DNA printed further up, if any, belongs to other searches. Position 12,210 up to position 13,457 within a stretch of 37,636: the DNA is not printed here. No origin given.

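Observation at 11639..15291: Solo Cas4-family nuclease nested with a MoxR-class AAA+ ATPase and an unusually long CoxE/NorD-like vWA protein, welded onto ileS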

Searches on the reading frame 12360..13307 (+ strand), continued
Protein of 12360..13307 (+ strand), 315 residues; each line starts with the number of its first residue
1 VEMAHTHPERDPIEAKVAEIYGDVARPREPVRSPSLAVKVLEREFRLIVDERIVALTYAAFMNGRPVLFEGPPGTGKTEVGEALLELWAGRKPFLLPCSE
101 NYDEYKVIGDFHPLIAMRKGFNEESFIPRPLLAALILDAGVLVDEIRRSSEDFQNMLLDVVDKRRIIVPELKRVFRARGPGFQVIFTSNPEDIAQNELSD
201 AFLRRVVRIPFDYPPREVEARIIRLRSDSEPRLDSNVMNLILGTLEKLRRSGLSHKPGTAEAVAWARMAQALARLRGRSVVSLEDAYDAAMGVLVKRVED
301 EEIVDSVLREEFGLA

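Call 55: search_solved_structures(query=A4, max_evalue=0.000001, show_alignments=2)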
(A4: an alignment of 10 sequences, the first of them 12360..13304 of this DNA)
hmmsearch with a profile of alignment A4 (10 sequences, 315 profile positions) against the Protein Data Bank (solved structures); distinct sequences matched with E-value up to 0.000001: 7.
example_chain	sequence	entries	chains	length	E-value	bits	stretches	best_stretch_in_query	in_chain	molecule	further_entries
6or5_A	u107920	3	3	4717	2.4e-23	85.9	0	56-247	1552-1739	Midasin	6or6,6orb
6i27_A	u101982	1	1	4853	7e-22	81.1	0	47-312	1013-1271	Midasin,Midasin,Midasin,Midasin,Midasin,Midasin,Midasin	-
6i26_A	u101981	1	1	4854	7.1e-22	81.1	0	47-312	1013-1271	Midasin,Midasin,Midasin,Midasin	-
6hyp_A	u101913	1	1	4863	7.1e-22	81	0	47-312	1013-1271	Midasin,Midasin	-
5jcs_s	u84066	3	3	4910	7.5e-22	81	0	47-312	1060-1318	Midasin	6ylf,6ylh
9qhd_A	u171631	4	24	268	2.5e-07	33.3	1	56-247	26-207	Nitric oxide reductase NorQ protein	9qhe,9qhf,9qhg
5c3c_A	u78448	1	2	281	3.3e-07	32.8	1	30-248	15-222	CbbQ/NirQ/NorQ domain protein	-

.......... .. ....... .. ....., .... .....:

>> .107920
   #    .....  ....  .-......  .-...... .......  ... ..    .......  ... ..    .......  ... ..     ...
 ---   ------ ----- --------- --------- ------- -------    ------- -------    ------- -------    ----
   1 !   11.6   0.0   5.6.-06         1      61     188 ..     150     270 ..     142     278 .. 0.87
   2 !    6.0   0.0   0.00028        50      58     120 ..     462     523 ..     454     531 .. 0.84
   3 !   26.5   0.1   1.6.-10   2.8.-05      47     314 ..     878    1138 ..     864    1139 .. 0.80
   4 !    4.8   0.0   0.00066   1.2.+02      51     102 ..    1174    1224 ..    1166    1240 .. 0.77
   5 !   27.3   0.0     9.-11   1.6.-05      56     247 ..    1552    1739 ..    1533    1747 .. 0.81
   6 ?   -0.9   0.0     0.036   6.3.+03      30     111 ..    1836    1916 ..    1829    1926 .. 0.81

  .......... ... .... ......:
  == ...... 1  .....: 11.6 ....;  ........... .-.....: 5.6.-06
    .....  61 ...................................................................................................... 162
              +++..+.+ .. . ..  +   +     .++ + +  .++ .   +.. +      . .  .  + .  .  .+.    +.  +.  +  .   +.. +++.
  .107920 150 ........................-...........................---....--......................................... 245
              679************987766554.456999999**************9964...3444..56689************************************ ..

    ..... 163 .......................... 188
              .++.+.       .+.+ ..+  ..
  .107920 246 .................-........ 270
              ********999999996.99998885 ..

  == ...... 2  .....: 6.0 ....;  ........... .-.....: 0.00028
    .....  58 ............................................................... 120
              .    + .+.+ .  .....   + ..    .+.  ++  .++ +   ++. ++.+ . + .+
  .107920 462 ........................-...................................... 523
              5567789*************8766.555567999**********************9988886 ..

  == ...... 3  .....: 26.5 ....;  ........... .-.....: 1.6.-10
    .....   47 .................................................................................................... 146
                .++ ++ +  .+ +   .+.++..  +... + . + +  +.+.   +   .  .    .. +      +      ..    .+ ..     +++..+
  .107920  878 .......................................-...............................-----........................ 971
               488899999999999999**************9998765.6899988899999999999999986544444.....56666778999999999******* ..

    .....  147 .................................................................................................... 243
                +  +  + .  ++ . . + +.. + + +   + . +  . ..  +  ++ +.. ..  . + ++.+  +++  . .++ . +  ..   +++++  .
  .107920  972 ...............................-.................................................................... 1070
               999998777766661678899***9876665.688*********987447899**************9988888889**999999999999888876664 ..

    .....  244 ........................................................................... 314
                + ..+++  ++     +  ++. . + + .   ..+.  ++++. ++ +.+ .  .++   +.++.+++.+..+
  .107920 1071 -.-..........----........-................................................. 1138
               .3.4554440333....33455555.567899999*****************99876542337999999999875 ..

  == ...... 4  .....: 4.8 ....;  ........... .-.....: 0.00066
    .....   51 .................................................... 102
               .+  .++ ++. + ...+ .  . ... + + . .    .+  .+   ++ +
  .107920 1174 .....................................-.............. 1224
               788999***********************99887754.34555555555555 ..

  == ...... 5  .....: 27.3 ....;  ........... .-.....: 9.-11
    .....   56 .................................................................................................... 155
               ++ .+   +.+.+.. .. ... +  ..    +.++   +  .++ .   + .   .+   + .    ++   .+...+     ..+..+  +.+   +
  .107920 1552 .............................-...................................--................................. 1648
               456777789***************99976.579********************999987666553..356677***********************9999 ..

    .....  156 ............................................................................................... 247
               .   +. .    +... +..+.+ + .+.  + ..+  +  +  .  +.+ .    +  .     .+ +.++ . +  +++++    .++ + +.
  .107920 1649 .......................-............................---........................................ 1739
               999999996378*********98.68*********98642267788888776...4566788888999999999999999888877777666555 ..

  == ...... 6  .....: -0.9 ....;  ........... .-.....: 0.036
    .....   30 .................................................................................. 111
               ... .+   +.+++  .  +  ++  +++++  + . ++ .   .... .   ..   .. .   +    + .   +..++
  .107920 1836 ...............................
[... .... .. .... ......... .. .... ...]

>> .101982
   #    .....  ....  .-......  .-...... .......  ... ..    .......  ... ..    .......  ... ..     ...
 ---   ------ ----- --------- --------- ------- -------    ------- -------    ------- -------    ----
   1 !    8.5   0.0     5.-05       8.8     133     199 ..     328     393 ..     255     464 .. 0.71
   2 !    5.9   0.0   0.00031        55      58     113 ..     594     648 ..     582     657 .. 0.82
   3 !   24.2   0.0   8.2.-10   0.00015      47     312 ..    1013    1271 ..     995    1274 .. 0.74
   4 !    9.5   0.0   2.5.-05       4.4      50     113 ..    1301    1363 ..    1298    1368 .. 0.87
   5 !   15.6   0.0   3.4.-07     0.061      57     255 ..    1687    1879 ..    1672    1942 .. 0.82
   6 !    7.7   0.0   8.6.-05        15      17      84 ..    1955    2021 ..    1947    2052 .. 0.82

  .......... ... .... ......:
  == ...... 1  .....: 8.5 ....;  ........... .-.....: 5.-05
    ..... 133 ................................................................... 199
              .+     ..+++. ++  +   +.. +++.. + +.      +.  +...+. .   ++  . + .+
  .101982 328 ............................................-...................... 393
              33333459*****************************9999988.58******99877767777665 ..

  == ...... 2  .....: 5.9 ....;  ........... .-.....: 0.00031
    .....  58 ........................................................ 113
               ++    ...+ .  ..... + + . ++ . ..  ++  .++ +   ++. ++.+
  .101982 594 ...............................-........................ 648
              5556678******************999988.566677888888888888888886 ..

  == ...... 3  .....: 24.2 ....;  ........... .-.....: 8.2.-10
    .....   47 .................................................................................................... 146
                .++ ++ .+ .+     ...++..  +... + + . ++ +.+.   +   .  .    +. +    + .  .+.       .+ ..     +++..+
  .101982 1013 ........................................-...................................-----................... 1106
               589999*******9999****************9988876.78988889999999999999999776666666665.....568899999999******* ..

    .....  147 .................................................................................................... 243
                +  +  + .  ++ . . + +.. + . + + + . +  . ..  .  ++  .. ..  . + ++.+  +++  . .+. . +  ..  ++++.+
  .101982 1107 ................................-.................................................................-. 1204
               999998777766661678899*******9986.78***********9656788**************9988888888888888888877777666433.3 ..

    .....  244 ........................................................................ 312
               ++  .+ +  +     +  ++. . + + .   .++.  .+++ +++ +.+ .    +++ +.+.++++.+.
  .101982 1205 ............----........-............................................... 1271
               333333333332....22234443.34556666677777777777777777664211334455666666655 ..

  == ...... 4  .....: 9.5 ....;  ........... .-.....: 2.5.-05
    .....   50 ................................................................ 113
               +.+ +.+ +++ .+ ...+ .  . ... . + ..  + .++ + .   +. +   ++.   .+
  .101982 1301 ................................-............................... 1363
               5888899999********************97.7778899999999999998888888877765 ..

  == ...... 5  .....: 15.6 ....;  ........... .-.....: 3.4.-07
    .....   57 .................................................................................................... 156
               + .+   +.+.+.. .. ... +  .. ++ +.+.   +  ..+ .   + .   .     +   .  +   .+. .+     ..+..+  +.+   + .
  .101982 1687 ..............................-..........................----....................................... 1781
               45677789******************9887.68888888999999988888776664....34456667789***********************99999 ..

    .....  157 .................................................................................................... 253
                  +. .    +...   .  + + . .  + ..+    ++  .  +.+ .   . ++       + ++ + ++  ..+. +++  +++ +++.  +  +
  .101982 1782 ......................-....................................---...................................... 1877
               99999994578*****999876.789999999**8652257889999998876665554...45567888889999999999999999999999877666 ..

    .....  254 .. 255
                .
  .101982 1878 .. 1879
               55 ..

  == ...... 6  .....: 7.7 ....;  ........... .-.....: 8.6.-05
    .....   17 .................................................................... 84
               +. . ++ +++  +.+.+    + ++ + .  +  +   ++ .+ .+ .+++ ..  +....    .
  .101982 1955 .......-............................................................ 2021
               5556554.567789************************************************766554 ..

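Call 59: find_encoding_contigs(protein=P0240, flank=9000, max_places=1)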
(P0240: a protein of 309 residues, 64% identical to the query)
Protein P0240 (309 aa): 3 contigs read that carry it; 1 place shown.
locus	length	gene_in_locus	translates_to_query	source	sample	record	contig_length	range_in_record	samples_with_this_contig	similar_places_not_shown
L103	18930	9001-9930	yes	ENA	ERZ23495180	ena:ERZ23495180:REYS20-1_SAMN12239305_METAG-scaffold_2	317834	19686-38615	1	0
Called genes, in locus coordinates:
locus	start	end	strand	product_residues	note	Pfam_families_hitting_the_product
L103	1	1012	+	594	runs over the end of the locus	PF12846:AAA_10 (weak), PF19044:P-loop_TraG (faint), PF01935:DUF87, PF10412:TrwB_AAD_bind (faint), PF13401:AAA_22 (faint)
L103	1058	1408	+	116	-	-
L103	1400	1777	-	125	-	-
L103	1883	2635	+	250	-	-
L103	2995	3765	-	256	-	PF01904:DUF72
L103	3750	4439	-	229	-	PF00753:Lactamase_B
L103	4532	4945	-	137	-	PF04014:MazE_antitoxin (weak)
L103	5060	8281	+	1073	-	PF00133:tRNA-synt_1, PF09334:tRNA-synt_1g (weak), PF08264:Anticodon_1, PF19302:DUF5915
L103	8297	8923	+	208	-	PF01930:Cas_Cas4, PF12705:PDDEXK_1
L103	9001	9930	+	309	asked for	PF07728:AAA_5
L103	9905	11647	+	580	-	-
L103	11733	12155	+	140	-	PF00203:Ribosomal_S19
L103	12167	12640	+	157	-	PF00237:Ribosomal_L22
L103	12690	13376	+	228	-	PF07650:KH_2, PF00189:Ribosomal_S3_C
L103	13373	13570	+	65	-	PF00831:Ribosomal_L29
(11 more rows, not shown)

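Call 60: find_encoding_contigs(protein=P0254, flank=9000, max_places=1)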
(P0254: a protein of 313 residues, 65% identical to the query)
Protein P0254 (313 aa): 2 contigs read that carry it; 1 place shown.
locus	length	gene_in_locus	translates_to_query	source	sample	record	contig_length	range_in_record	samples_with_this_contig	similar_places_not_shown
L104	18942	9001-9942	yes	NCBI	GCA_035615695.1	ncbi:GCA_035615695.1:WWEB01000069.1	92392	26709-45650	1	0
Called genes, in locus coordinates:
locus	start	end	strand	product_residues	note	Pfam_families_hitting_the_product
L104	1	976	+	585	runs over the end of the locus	PF12846:AAA_10 (faint), PF19044:P-loop_TraG (weak), PF01935:DUF87, PF13401:AAA_22 (faint)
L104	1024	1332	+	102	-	-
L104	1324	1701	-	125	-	-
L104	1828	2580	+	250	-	PF02144:Rad1 (weak)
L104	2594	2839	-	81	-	-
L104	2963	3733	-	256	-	PF01904:DUF72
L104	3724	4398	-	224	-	PF00753:Lactamase_B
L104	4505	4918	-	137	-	PF04014:MazE_antitoxin (weak)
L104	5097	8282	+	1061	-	PF00133:tRNA-synt_1, PF09334:tRNA-synt_1g (weak), PF13603:tRNA-synt_1_2 (faint), PF08264:Anticodon_1, PF19302:DUF5915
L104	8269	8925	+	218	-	PF01930:Cas_Cas4, PF12705:PDDEXK_1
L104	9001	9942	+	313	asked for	PF07728:AAA_5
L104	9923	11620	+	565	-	PF05762:VWA_CoxE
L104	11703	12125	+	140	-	PF00203:Ribosomal_S19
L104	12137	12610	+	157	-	PF00237:Ribosomal_L22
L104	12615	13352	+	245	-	PF07650:KH_2, PF00189:Ribosomal_S3_C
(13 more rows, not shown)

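Call 64: search_protein_families(library=pfam, proteins=[L100:8457-8927:-, L101:8539-8919:-], max_evalue=0.001)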
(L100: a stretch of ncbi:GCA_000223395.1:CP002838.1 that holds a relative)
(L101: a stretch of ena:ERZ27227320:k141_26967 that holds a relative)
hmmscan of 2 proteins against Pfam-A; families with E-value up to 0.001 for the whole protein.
L100:8457-8927:- (156 aa): 0 families

L101:8539-8919:- (126 aa): 0 families

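Call 94: search_protein_families(library=phrogs, proteins=[window:12360-13307:+], max_evalue=0.001)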
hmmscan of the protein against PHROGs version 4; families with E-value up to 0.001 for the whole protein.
window:12360-13307:+ (315 aa): 3 families
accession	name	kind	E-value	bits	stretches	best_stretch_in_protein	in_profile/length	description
phrog_16448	-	other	1.8e-15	57.2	1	8-218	394-598/680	ATPase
phrog_249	-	moron, auxiliary metabolic gene and host takeover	1.3e-10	42.2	1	61-302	124-359/380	porphyrin biosynthesis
phrog_168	-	DNA, RNA and nucleotide metabolism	2.7e-06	28.3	1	63-224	41-171/314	clamp loader of DNA polymerase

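Call 98: search_protein_families(library=pfam, proteins=[L029:8884-10023:+, L031:8767-9813:+, L032:6857-7966:+, L036:6746-7879:+, L036:8960-9811:+, L087:9175-10377:+, L073:9355-10311:+, L034:4766-5884:+, L042:6154-7347:+, L042:8644-9468:+], max_evalue=0.0001)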
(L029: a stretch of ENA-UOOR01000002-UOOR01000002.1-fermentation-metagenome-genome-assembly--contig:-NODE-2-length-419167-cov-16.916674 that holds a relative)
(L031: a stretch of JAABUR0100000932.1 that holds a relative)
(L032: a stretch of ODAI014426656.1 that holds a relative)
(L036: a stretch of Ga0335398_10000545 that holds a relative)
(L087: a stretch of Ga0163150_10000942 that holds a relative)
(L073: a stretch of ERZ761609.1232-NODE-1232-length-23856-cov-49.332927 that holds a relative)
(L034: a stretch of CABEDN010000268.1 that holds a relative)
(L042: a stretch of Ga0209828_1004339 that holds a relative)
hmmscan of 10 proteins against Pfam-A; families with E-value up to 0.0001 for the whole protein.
L029:8884-10023:+ (379 aa): 1 family
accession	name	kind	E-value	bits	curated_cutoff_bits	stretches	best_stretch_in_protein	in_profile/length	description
PF05762.20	VWA_CoxE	-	5.5e-47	160.5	26.4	1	158-374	10-221/222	VWA domain containing CoxE-like protein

L031:8767-9813:+ (348 aa): 0 families

L032:6857-7966:+ (369 aa): 10 families
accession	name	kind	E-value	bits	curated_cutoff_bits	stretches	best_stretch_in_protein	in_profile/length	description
PF04015.17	DUF362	-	5.9e-52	177.1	24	1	42-313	1-200/200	Domain of unknown function (DUF362)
PF00037.32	Fer4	-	4.4e-11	42.6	21.1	1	218-240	2-24/24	4Fe-4S binding domain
PF12837.12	Fer4_6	-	1.8e-08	34.4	25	1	217-237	2-22/24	4Fe-4S binding domain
PF12838.12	Fer4_7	-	6.9e-08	33.3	27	1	195-236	1-50/52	4Fe-4S dicluster domain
PF14697.11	Fer4_21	-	9.1e-08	32.6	35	1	191-240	3-58/59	4Fe-4S dicluster domain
PF12797.12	Fer4_2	-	2.4e-07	30.7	24.5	1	216-236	2-22/22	4Fe-4S binding domain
PF13484.11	Fer4_16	-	2.5e-07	31.8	30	0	223-252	1-32/66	4Fe-4S double cluster binding domain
PF13237.11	Fer4_10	-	6.7e-07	29.6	25.5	1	189-235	2-53/53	4Fe-4S dicluster domain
PF25160.1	LdpA_Fe-S-bd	-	1.3e-06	28.5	27.6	1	200-241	7-45/49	LdpA Fe-S cluster-binding domain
PF13187.11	Fer4_9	-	4.9e-06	26.9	27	1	195-238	1-51/52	4Fe-4S dicluster domain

L036:6746-7879:+ (377 aa): 2 families
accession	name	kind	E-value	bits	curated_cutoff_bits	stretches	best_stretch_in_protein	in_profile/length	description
PF08240.17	ADH_N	-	8.8e-24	84.2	23.5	1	29-162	2-103/104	Alcohol dehydrogenase GroES-like domain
PF00107.32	ADH_zinc_N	-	6.7e-23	81.5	31.8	1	203-335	1-125/129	Zinc-binding dehydrogenase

L036:8960-9811:+ (283 aa): 2 families
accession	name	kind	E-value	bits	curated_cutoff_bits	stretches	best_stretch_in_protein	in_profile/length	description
PF13519.12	VWA_2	-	1.4e-07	32.5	27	1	126-223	2-105/107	von Willebrand factor type A domain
PF05762.20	VWA_CoxE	-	8.3e-07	29.1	26.4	1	80-225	18-160/222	VWA domain containing CoxE-like protein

L087:9175-10377:+ (400 aa): 1 family
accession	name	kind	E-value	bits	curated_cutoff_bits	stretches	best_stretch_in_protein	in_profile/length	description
PF03524.21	CagX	-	1.3e-05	25.6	34.2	1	94-173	11-89/198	Conjugal transfer protein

L073:9355-10311:+ (318 aa): 2 families
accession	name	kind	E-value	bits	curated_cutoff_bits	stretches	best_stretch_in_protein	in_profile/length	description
PF03524.21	CagX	-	7e-05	23.2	34.2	1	28-110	11-92/198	Conjugal transfer protein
PF09544.15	DUF2381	-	9.3e-05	22.3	29.2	0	20-111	22-116/288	Protein of unknown function (DUF2381)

L034:4766-5884:+ (372 aa): 2 families
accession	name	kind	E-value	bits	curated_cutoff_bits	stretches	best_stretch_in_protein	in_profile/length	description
PF08240.17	ADH_N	-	1.3e-26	93.3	23.5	1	29-156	2-103/104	Alcohol dehydrogenase GroES-like domain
PF00107.32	ADH_zinc_N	-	1e-22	80.9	31.8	1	197-328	1-124/129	Zinc-binding dehydrogenase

L042:6154-7347:+ (397 aa): 2 families
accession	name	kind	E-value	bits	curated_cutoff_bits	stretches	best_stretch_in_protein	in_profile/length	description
PF08240.17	ADH_N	-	6.5e-23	81.4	23.5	1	40-180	2-103/104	Alcohol dehydrogenase GroES-like domain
PF00107.32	ADH_zinc_N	-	7.2e-19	68.5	31.8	1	221-355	1-127/129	Zinc-binding dehydrogenase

L042:8644-9468:+ (274 aa): 3 families
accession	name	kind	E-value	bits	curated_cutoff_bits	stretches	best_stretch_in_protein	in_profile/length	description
PF13519.12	VWA_2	-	2.9e-08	34.7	27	1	117-214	2-105/107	von Willebrand factor type A domain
PF05762.20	VWA_CoxE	-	2.1e-07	31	26.4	1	64-233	11-175/222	VWA domain containing CoxE-like protein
PF00092.34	VWA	-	4.3e-05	24.2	23.8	1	116-235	2-132/174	von Willebrand factor type A domain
